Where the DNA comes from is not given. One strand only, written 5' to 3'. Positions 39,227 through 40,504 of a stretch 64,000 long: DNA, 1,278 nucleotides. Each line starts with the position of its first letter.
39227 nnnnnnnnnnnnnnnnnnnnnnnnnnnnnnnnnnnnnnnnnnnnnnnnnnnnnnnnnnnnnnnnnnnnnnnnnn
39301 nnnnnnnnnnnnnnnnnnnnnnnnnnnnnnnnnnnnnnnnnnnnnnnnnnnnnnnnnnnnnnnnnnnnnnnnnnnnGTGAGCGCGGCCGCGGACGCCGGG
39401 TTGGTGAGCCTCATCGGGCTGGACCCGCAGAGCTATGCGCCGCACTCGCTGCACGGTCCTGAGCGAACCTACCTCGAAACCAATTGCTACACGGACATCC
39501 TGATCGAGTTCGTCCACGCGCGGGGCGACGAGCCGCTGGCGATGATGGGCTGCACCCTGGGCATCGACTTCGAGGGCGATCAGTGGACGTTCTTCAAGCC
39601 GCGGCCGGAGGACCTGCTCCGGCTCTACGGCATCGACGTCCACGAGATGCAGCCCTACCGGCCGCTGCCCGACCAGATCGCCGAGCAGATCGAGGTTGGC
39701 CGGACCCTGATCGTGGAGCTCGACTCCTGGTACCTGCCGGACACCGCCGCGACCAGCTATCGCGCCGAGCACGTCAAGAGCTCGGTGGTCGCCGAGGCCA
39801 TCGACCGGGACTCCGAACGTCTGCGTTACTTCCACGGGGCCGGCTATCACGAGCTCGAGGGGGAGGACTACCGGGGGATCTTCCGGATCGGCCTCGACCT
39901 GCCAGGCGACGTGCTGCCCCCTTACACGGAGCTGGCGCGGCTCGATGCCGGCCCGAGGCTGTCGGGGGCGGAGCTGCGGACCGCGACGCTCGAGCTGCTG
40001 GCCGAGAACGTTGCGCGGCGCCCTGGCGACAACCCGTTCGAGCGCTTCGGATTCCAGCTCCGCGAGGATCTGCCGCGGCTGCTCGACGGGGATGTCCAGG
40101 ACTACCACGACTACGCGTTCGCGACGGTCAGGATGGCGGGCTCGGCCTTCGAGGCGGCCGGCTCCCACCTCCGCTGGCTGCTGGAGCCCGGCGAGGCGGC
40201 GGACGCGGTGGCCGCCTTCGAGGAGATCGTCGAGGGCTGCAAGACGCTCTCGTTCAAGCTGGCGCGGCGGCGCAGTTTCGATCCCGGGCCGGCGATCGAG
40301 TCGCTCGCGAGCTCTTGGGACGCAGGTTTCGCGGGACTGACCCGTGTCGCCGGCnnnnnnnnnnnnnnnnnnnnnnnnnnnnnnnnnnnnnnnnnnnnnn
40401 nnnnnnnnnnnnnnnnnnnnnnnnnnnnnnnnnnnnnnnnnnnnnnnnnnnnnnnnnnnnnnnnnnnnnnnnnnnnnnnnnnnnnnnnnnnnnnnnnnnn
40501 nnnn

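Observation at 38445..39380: Catalytic-core-only class II aaRS homologue with a putative Zn triad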

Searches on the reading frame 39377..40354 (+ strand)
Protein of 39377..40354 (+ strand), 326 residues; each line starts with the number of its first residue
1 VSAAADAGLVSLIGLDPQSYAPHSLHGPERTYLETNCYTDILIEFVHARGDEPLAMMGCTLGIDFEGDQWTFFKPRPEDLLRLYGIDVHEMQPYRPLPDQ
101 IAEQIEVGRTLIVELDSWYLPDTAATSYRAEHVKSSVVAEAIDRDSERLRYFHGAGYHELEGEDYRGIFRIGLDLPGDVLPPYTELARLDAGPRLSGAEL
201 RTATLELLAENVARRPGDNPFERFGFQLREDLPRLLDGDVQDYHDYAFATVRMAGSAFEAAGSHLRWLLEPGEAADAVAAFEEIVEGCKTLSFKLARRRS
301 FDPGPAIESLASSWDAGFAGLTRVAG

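Call 8: search_protein_families(library=pfam, proteins=[window:39377-40354:+], max_evalue=0.01)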
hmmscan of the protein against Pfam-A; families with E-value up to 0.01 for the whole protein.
window:39377-40354:+ (326 aa): 1 family
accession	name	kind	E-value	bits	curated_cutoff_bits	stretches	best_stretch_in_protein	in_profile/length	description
PF08893.15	DUF1839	-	6.7e-97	325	22.5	1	17-321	2-311/313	Domain of unknown function (DUF1839)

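Call 9: search_protein_families(library=ncbifam, proteins=[window:39377-40354:+], max_evalue=0.01)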
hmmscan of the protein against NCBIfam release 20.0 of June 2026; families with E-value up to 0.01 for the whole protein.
window:39377-40354:+ (326 aa): 0 families

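Call 32: search_protein_families(library=ncbifam, proteins=[window:39377-40354:+], max_evalue=0.1)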
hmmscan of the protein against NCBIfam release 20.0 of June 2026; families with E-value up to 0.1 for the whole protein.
window:39377-40354:+ (326 aa): 0 families

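Call 42: search_solved_structures(query=window:39377-40354:+, max_evalue=1)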
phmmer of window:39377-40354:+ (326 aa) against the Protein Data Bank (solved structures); distinct sequences matched with E-value up to 1: 2.
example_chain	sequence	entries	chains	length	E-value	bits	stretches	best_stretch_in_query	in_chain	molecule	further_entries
2j8i_A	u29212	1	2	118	0.094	14.9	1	126-206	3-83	NP275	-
2j8k_A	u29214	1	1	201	0.3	13.2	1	126-206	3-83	NP275-NP276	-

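Call 56: find_homologous_proteins(query=window:39377-40354:+, max_evalue=0.00001)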
Query window:39377-40354:+ (326 aa): 3245 proteins with E <= 0.00001 among 8000 candidates; the best 120 are listed.
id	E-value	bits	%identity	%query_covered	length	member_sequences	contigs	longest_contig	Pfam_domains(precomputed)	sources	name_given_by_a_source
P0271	2.3e-218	742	100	100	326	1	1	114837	PF08893.16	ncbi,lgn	ncbi:MAG: DUF1839 family protein [Solirubrobacterales bacterium]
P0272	2.7e-167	574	78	98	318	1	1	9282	PF08893.16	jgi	jgi:hypothetical protein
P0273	2.0e-166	571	76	100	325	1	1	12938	PF08893.16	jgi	jgi:hypothetical protein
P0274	2.9e-164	564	76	100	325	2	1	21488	PF08893.16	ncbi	ncbi:MAG TPA: DUF1839 family protein [Solirubrobacterales bacterium]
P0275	6.9e-161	553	76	98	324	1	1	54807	PF08893.16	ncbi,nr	ncbi:MAG: DUF1839 family protein [Actinobacteria bacterium]|nr:DUF1839 family protein [Actinomycetot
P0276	1.9e-160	551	75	100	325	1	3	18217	PF08893.16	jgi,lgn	-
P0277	2.5e-160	551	77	97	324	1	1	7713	PF08893.16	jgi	jgi:hypothetical protein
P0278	3.2e-159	547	76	98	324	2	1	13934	PF08893.16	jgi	jgi:hypothetical protein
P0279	3.4e-159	547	76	98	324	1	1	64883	PF08893.16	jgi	jgi:hypothetical protein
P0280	3.9e-159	547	74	100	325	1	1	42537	PF08893.16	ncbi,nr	ncbi:MAG TPA: DUF1839 family protein [Solirubrobacterales bacterium]|nr:DUF1839 family protein [Soli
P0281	6.1e-159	546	75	99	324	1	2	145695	PF08893.16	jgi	jgi:hypothetical protein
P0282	4.6e-158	544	75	99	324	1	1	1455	PF08893.16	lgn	-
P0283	6.1e-158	543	75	99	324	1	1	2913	PF08893.16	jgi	jgi:Domain of unknown function (DUF1839)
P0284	1.6e-157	542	75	97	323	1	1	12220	PF08893.16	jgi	jgi:Domain of unknown function (DUF1839)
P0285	2.1e-157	541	72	100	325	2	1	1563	PF08893.16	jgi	-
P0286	2.1e-157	541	75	98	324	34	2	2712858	PF08893.16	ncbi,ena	-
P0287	2.2e-157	541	75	97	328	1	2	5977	PF08893.16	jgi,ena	-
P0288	4.5e-157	540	74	98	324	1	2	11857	PF08893.16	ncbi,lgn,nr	ncbi:MAG: DUF1839 family protein [Solirubrobacterales bacterium]|nr:DUF1839 family protein [Solirubr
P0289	5.2e-157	540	74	98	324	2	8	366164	PF08893.16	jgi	jgi:hypothetical protein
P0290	1.1e-156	539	73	99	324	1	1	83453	PF08893.16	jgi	jgi:hypothetical protein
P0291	1.6e-156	538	74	98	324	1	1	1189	PF08893.16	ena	-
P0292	2.4e-156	538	74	98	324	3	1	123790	PF08893.16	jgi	jgi:Domain of unknown function (DUF1839)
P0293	3.6e-156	537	75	98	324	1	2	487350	PF08893.16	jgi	jgi:hypothetical protein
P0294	4.8e-156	537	74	99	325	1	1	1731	PF08893.16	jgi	jgi:hypothetical protein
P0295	1.2e-155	536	73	98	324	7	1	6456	PF08893.16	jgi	jgi:hypothetical protein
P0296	1.8e-155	535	74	96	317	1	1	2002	PF08893.16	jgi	-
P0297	5.8e-155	533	73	98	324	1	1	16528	PF08893.16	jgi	jgi:Domain of unknown function (DUF1839)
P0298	5.9e-155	533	75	98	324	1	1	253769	PF08893.16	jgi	jgi:Domain of unknown function (DUF1839)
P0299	7.0e-155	533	73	98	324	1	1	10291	PF08893.16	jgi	jgi:hypothetical protein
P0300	8.1e-155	533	74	99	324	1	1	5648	PF08893.16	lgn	-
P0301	8.4e-155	533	72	98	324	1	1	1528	PF08893.16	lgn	-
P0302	9.7e-155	533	74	94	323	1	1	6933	PF08893.16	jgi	jgi:Domain of unknown function (DUF1839)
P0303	1.5e-154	532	73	98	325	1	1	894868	PF08893.16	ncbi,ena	-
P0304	1.5e-154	532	73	98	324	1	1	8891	PF08893.16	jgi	jgi:hypothetical protein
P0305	1.5e-154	532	75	98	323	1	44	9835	PF08893.16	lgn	-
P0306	1.6e-154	532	72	100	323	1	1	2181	PF08893.16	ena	-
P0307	1.9e-154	532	74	97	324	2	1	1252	PF08893.16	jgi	jgi:hypothetical protein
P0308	2.1e-154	531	73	98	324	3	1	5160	PF08893.16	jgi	jgi:hypothetical protein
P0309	2.6e-154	531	73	98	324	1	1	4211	PF08893.16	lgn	-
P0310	2.9e-154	531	73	98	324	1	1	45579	PF08893.16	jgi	jgi:Domain of unknown function (DUF1839)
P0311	4.2e-154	531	75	95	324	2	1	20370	PF08893.16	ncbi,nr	ncbi:MAG: DUF1839 family protein [Actinobacteria bacterium]|nr:DUF1839 family protein [Actinomycetot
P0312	4.6e-154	530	74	98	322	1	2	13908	PF08893.16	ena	-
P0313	5.0e-154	530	73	98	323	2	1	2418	PF08893.16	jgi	jgi:hypothetical protein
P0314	5.8e-154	530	73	97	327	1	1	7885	PF08893.16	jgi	jgi:hypothetical protein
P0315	6.8e-154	530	73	98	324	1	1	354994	PF08893.16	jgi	jgi:hypothetical protein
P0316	6.9e-154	530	72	97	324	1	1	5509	PF08893.16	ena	-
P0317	7.2e-154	530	72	98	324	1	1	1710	PF08893.16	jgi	jgi:hypothetical protein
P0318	7.5e-154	530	72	98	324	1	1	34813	PF08893.16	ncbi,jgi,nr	ncbi:MAG TPA: DUF1839 family protein [Solirubrobacteraceae bacterium]|jgi:hypothetical protein|nr:DU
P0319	9.6e-154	529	74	98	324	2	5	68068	PF08893.16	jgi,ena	jgi:hypothetical protein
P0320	1.3e-153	529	74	97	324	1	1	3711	PF08893.16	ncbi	ncbi:MAG: DUF1839 family protein [Syntrophothermus sp.]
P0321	1.5e-153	529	72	98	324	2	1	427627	PF08893.16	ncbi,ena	-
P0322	2.0e-153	528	73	98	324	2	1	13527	PF08893.16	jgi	jgi:hypothetical protein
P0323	2.8e-153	528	72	99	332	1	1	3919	PF08893.16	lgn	-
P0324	3.0e-153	528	73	98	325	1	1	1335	PF08893.16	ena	-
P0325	6.6e-153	527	72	98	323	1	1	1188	PF08893.16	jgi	jgi:hypothetical protein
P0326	7.3e-153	526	73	96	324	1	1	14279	PF08893.16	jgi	jgi:hypothetical protein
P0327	1.1e-152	526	73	99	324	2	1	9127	PF08893.16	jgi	jgi:hypothetical protein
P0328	1.4e-152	526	73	96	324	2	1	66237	PF08893.16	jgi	jgi:hypothetical protein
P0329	1.8e-152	525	74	97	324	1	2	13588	PF08893.16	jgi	jgi:hypothetical protein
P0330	2.2e-152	525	72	98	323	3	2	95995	PF08893.16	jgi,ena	-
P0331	2.4e-152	525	72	98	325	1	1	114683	PF08893.16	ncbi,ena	-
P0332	2.7e-152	525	73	94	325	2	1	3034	PF08893.16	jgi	jgi:hypothetical protein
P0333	2.7e-152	525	72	99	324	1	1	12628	PF08893.16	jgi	jgi:hypothetical protein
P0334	3.2e-152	524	72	99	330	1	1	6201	PF08893.16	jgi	jgi:hypothetical protein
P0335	3.3e-152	524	73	98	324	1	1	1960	PF08893.16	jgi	jgi:hypothetical protein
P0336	3.7e-152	524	73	98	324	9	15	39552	PF08893.16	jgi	jgi:hypothetical protein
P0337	4.5e-152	524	71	99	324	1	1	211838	PF08893.16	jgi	jgi:hypothetical protein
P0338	5.2e-152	524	73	98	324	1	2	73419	PF08893.16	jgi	jgi:hypothetical protein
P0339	7.2e-152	523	74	95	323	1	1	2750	PF08893.16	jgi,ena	-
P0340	1.3e-151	522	72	99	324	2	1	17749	PF08893.16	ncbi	-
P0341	1.4e-151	522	73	92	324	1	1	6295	PF08893.16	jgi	jgi:hypothetical protein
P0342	1.5e-151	522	73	98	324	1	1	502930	PF08893.16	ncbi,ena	-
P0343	1.7e-151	522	73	99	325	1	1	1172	PF08893.16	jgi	jgi:uncharacterized protein DUF1839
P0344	1.8e-151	522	74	96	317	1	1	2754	PF08893.16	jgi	jgi:hypothetical protein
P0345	1.9e-151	522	73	98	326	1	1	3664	PF08893.16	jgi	jgi:hypothetical protein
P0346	2.1e-151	522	73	98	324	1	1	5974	PF08893.16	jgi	jgi:hypothetical protein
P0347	2.2e-151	522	72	97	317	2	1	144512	PF08893.16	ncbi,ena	-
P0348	2.6e-151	521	74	98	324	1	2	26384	PF08893.16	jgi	jgi:hypothetical protein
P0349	3.0e-151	521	73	97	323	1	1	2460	PF08893.16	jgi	jgi:hypothetical protein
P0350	3.4e-151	521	75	93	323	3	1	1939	PF08893.16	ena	-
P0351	3.9e-151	521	72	98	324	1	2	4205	PF08893.16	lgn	-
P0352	5.5e-151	520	74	93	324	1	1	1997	PF08893.16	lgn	-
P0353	6.1e-151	520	71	98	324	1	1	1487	PF08893.16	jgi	jgi:hypothetical protein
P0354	6.3e-151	520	72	99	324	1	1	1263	PF08893.16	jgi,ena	-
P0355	6.6e-151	520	74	95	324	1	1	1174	PF08893.16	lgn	-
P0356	7.5e-151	520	73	92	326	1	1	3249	PF08893.16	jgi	jgi:hypothetical protein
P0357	7.5e-151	520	72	98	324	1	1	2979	PF08893.16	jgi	jgi:hypothetical protein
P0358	7.6e-151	520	72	99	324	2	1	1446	PF08893.16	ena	-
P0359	8.2e-151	520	72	99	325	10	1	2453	PF08893.16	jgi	jgi:hypothetical protein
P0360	9.2e-151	520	72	96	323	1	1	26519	PF08893.16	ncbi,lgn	ncbi:MAG: DUF1839 family protein [Solirubrobacteraceae bacterium]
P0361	9.6e-151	519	74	95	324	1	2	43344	PF08893.16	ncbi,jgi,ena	ncbi:MAG TPA: DUF1839 family protein [Solirubrobacteraceae bacterium]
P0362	9.9e-151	519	73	98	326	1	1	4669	PF08893.16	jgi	jgi:Domain of unknown function (DUF1839)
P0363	1.0e-150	519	75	96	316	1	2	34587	PF08893.16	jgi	jgi:Domain of unknown function (DUF1839)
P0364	1.1e-150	519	72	97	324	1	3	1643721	PF08893.16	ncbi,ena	-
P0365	1.3e-150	519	71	99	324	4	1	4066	PF08893.16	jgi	jgi:hypothetical protein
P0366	1.3e-150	519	73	96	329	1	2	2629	PF08893.16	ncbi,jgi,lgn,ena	-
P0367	1.5e-150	519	72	98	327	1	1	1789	PF08893.16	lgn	-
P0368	1.8e-150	519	72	99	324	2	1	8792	PF08893.16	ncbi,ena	ncbi:MAG TPA: DUF1839 family protein [Solirubrobacteraceae bacterium]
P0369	2.5e-150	518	71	98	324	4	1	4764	PF08893.16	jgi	jgi:hypothetical protein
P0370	2.6e-150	518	74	93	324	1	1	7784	PF08893.16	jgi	jgi:hypothetical protein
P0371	3.7e-150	518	73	95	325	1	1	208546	PF08893.16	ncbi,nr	ncbi:MAG: DUF1839 family protein [Actinobacteria bacterium]|nr:DUF1839 family protein [Actinomycetot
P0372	4.7e-150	517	72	98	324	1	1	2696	PF08893.16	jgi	jgi:hypothetical protein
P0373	4.8e-150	517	71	98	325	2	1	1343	PF08893.16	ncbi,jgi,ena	jgi:hypothetical protein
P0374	5.7e-150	517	73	94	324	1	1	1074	PF08893.16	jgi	-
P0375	5.7e-150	517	74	91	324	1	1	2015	PF08893.16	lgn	-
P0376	8.0e-150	516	73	94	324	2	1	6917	PF08893.16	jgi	jgi:hypothetical protein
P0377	1.3e-149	516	74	97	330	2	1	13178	PF08893.16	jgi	jgi:hypothetical protein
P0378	1.3e-149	516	73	98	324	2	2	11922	PF08893.16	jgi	jgi:hypothetical protein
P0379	1.4e-149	516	71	98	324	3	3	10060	PF08893.16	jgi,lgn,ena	-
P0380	1.4e-149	516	72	98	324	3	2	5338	PF08893.16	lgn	-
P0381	1.4e-149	516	73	97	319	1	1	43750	PF08893.16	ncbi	ncbi:MAG: DUF1839 family protein [Solirubrobacterales bacterium]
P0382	1.4e-149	516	72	98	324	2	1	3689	PF08893.16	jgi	jgi:Domain of unknown function (DUF1839)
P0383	1.5e-149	516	71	99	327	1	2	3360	PF08893.16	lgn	-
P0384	1.5e-149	516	73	96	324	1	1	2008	PF08893.16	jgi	jgi:hypothetical protein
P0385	1.5e-149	516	73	98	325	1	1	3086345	PF08893.16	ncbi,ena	-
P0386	1.8e-149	515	72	98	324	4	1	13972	PF08893.16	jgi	jgi:hypothetical protein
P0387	1.9e-149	515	73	98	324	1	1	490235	PF08893.16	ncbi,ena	-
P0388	2.3e-149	515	73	97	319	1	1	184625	PF08893.16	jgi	jgi:hypothetical protein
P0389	2.5e-149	515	71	98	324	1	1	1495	PF08893.16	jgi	jgi:hypothetical protein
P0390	2.6e-149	515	73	93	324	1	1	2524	PF08893.16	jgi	jgi:hypothetical protein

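Call 59: search_protein_families(library=pfam, proteins=[window:39377-40354:+], max_evalue=10)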
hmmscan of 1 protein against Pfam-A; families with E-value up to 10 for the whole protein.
window:39377-40354:+ (326 aa): 1 family
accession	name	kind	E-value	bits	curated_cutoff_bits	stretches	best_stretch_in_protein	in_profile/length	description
PF08893.15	DUF1839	-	6.7e-97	325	22.5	1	17-321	2-311/313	Domain of unknown function (DUF1839)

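Call 66: predict_structure(alignment_id=A3)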
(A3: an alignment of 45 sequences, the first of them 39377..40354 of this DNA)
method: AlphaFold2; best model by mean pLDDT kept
length: 326 residues; sequences in the alignment: 45
mean_pLDDT: 87.4   pTM: 0.87
mean pLDDT of the five models: 87.4, 82.4, 82.0, 81.5, 80.5
residues with pLDDT >= 90: 196; 70-90: 97; 50-70: 26; < 50: 7
segments of 3 or more residues with pLDDT < 50: 1-5
pLDDT, mean of each block of 10 residues (from residue 1): 55 88 91 82 95 97 91 93 96 88 94 81 54 80 93 88 86 60 87 97 96 93 94 85 72 92 96 95 96 86 95 97 87
secondary structure, 60 per line:
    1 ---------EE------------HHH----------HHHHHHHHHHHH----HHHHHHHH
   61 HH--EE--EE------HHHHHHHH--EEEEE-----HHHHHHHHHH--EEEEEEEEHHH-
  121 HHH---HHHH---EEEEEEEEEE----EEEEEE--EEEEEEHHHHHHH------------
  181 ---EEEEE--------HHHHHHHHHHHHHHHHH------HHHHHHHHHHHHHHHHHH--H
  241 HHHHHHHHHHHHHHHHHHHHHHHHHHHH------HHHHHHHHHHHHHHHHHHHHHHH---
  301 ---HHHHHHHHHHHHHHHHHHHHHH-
elements in order: H37-48 H53-62 H77-84 E87-91 H97-106 E109-116 H127-130 E134-143 E148-153 E156-161 H162-168 E184-188 H197-213 H220-237 H240-268 H275-297 H304-325

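Call 68: fold_search(model_id=the predicted structure, library=pdb)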
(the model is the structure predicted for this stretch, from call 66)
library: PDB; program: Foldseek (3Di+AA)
matches with E <= 10: 283; with E <= 0.001: 14
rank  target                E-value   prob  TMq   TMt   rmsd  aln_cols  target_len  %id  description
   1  7wuw_C                4.1e-07  1.00  0.58  0.57   6.6       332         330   16  Crystal structure of AziU3/U2 from Streptomyces sahachiroi (released 2022-09-07)
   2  7yn1_A                8.6e-07  1.00  0.62  0.59   5.8       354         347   15  Crystal structure of selenomethionine labeled CcbD (released 2023-08-02)
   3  8gs1_B                9.1e-07  1.00  0.56  0.55   6.9       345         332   17  Crystal structure of AziU2-U3 complex from Streptomyces sahachiroi NRRL2485 (released 2023-09-06)
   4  9qvp_A                1.5e-06  1.00  0.60  0.63   5.8       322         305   14  Crystal structure of the CtaG_H128A variant from Ruminiclostridium cellulolyticum (P2(1)2(1)2(1)-medium) (released 2025-10-01)
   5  7yn1_B                2.4e-06  1.00  0.60  0.57   6.0       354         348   14  Crystal structure of selenomethionine labeled CcbD (released 2023-08-02)
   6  9qvo                  2.8e-06  1.00  0.60  0.63   5.6       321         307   14  Crystal structure of the CtaG_H128A variant from Ruminiclostridium cellulolyticum (P2(1)-small) (released 2025-10-01)
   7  8gs1_D                4.2e-06  1.00  0.54  0.52   6.9       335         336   16  Crystal structure of AziU2-U3 complex from Streptomyces sahachiroi NRRL2485 (released 2023-09-06)
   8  9qvq_B                4.6e-06  1.00  0.60  0.63   5.7       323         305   14  Crystal structure of the CtaG_H128A variant from Ruminiclostridium cellulolyticum in complex with PHBA (P2(1)-medium) (released 2025-10-01)
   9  9qvk                  4.6e-06  1.00  0.59  0.62   5.8       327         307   12  Crystal structure of the CtaG_C11A variant from Ruminiclostridium cellulolyticum (P2(1)-small) (released 2025-10-01)
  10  9qvl                  4.8e-06  1.00  0.58  0.60   6.3       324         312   14  Crystal structure of the CtaG_C11A variant from Ruminiclostridium cellulolyticum (P2(1)2(1)2(1)-small) (released 2025-10-01)
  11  9qvs                  6.8e-06  1.00  0.59  0.62   5.8       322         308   15  Crystal structure of the CtaG_D144N variant from Ruminiclostridium cellulolyticum (P2(1)-small) (released 2025-10-01)
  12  9quz                  7.2e-06  1.00  0.60  0.63   5.6       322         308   14  Crystal structure of CtaG from Ruminiclostridium cellulolyticum (P2(1)-small) (released 2025-10-01)
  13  9dks_A                1.1e-05  1.00  0.60  0.58   5.9       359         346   14  Crystal structure of CcbD C19S mutant complexed with single PCP domain of CcbZ (released 2025-09-17)
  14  9qvj_A                1.7e-05  1.00  0.60  0.63   5.8       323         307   14  Crystal structure of CtaG from Ruminiclostridium cellulolyticum (P2(1)-medium) (released 2025-10-01)
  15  6th5_B                4.4e-02  1.00  0.21  0.30   5.6       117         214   11  Crystal structure of mature wildtype primitive Phytochelatin synthase from Nostoc spec. - Alr0975 (released 2020-11-25)
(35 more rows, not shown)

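Call 80: search_solved_structures(query=A3, max_evalue=10, show_alignments=5)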
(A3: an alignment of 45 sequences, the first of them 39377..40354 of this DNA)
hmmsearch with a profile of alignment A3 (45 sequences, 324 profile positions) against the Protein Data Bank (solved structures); distinct sequences matched with E-value up to 10: 0.
